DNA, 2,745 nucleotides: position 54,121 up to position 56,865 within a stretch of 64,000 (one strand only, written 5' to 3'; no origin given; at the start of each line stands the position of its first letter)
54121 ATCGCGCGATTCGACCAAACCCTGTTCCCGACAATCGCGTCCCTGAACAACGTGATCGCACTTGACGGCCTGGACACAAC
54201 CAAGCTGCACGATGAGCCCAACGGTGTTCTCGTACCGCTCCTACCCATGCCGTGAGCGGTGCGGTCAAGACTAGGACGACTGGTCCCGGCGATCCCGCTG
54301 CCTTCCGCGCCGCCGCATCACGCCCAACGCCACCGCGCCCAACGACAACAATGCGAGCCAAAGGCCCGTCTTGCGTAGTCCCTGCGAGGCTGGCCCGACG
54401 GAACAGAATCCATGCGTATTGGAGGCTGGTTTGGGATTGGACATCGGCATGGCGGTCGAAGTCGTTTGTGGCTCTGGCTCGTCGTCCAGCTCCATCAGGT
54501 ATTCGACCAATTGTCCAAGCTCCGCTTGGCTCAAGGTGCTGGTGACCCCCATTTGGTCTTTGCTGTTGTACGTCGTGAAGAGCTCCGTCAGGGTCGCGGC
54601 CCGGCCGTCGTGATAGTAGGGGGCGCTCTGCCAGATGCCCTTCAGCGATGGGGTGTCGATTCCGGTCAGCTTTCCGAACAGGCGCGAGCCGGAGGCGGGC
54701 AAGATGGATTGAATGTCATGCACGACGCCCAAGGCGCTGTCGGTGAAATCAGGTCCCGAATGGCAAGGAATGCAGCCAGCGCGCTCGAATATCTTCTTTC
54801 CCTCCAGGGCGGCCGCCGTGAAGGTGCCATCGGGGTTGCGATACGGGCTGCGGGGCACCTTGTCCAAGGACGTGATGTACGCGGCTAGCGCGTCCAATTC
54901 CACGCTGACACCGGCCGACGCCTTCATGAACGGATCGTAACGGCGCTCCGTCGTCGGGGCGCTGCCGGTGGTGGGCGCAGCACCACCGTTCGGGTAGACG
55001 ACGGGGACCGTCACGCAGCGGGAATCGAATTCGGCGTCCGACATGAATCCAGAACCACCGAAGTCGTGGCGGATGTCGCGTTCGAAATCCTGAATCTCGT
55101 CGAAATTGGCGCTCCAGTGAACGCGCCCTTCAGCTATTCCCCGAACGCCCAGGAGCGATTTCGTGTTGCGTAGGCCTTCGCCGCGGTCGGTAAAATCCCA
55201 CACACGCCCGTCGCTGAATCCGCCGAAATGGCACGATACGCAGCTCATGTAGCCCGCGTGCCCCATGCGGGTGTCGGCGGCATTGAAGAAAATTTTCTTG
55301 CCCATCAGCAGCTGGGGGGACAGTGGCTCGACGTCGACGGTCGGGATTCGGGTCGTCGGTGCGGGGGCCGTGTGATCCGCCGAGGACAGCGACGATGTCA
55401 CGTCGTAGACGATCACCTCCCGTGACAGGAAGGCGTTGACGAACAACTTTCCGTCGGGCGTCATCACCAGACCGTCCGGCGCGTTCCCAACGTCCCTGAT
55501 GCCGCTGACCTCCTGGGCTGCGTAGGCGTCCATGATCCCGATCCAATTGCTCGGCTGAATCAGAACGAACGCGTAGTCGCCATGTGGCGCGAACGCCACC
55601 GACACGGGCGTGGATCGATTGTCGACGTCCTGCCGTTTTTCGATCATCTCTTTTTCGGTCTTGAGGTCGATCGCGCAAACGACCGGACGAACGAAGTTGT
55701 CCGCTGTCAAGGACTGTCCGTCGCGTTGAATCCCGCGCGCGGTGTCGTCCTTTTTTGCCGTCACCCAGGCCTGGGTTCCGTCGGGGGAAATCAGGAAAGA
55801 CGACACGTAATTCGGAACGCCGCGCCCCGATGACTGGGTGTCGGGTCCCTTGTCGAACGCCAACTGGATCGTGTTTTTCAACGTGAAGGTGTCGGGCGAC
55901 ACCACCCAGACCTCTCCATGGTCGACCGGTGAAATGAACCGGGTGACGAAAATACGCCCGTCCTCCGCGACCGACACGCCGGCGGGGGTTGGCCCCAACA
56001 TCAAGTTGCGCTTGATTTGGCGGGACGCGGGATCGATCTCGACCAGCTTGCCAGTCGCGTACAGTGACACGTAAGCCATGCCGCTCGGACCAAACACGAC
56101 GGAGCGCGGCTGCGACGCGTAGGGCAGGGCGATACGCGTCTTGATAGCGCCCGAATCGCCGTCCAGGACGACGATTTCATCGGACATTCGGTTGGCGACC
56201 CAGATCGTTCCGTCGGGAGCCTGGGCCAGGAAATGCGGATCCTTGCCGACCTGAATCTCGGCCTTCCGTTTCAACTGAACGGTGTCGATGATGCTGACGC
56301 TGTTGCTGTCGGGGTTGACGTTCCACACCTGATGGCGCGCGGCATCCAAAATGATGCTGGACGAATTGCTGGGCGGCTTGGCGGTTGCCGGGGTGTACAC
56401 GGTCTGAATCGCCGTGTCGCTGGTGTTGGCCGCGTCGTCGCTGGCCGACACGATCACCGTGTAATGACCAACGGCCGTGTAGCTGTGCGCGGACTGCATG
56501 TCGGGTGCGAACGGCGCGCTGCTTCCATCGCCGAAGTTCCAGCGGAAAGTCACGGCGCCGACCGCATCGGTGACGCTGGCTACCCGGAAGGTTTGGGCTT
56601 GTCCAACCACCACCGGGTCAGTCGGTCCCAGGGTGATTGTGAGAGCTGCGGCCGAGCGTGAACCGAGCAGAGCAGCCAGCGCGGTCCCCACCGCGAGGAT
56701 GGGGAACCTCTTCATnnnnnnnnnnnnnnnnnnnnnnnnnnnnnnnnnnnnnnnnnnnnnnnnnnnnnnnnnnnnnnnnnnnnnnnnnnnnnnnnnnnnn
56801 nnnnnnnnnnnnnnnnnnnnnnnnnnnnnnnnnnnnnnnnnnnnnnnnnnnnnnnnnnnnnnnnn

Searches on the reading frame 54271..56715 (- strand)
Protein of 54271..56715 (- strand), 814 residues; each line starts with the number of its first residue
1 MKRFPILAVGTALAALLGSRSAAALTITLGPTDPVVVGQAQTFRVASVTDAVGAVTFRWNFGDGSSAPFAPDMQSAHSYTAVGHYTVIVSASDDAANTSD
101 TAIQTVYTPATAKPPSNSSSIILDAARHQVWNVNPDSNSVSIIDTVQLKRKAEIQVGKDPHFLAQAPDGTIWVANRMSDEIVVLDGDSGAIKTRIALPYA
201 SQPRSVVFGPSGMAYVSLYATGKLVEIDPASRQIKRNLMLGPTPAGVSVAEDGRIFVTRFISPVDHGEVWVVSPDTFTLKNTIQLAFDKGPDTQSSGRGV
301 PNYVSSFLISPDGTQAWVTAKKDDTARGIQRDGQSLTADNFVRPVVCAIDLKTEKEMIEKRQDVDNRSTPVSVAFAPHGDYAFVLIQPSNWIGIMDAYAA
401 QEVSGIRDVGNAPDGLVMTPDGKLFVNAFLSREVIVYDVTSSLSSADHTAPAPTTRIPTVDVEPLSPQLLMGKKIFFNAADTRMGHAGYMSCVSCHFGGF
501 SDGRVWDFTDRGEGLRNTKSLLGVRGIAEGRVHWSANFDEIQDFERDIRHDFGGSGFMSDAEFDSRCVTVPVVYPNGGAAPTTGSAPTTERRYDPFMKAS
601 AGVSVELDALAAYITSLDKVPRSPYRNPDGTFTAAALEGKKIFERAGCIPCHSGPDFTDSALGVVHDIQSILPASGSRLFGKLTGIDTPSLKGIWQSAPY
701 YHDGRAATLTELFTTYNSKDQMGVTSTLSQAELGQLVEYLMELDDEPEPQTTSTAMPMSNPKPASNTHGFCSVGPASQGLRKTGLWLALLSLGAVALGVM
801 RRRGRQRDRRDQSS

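Call 60: search_protein_families(library=pfam, proteins=[window:54271-56715:-], max_evalue=0.00001)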
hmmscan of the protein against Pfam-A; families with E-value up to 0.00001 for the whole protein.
window:54271-56715:- (814 aa): 5 families
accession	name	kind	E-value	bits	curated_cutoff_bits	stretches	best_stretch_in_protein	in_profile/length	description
PF00801.26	PKD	-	6.4e-11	42.5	23.5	1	30-102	5-76/80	PKD domain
PF18911.6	PKD_4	-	1.1e-09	38.7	27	1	27-105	6-82/85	PKD domain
PF24684.1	Vgb_lyase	-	2.1e-07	30.5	50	0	112-258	50-197/290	Virginiamycin B lyase family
PF08450.18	SGL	-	1.3e-06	28.7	26.3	0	164-219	190-241/246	SMP-30/Gluconolactonase/LRE-like region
PF21419.2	RoxA-like_Cyt-c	-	5e-06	26.4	26.7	0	688-715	4-31/39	RoxA-like, cytochrome c-like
